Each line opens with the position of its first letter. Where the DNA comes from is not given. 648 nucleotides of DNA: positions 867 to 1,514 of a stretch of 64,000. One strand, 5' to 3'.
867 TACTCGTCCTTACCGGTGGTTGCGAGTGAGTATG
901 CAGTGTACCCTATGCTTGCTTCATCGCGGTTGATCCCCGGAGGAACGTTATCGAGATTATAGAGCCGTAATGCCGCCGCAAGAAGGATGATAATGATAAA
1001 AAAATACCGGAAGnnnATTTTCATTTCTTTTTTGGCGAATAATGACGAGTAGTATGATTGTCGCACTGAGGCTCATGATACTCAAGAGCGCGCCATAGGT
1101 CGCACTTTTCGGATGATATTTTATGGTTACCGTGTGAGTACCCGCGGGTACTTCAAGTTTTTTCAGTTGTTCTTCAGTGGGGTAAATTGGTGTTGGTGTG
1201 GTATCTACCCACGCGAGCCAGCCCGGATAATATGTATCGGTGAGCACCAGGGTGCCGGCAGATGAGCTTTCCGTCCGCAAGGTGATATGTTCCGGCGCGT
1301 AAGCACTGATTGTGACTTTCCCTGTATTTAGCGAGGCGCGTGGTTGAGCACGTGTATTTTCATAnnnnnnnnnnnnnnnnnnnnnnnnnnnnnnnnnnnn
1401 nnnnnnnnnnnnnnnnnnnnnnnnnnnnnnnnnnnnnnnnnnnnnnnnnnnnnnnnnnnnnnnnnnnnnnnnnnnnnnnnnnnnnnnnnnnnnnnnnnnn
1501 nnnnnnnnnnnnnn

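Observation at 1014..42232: Six YfhO-like proteins share a C-terminal Y-x-PGW beta-domain; three form a distinct paralog family with an HD-x3-H / PRW-x6-GYG-x-P N-terminal signature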

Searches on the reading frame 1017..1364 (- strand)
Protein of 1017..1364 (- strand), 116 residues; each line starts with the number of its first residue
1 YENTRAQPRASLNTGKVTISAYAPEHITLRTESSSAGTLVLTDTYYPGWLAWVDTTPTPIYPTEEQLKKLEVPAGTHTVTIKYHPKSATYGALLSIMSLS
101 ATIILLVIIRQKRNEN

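Call 49: search_protein_families(library=pfam, proteins=[window:1017-1364:-], max_evalue=10)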
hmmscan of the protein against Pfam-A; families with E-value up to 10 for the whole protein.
seq(116 aa): 3 families
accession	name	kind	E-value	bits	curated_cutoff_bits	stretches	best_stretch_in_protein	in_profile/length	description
PF09586.16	YfhO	-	3.3e-10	39.4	28.5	1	9-95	748-835/835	Bacterial membrane protein YfhO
PF19765.4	DUF6252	-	0.16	12.7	27.2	1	9-42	20-55/124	Family of unknown function (DUF6252)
PF16640.11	Big_3_5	-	0.52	11.4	35.5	1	71-90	57-75/88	Bacterial Ig-like domain (group 3)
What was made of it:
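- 1014..3299 (-): YfhO-family GT-C glycosyltransferase. 761 aa from the first ATG; the likely true start is M17 at base 3251 (745 aa). YYPGW at aa 690-694 (bases 1218-1232). Final TM helix at about aa 736-754. Invariant loop-1 Asp is D81; PLWNP motif at aa 103-107. The C-terminal fragment hits YfhO HMM positions 748-835 at 39 bits (call 49).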
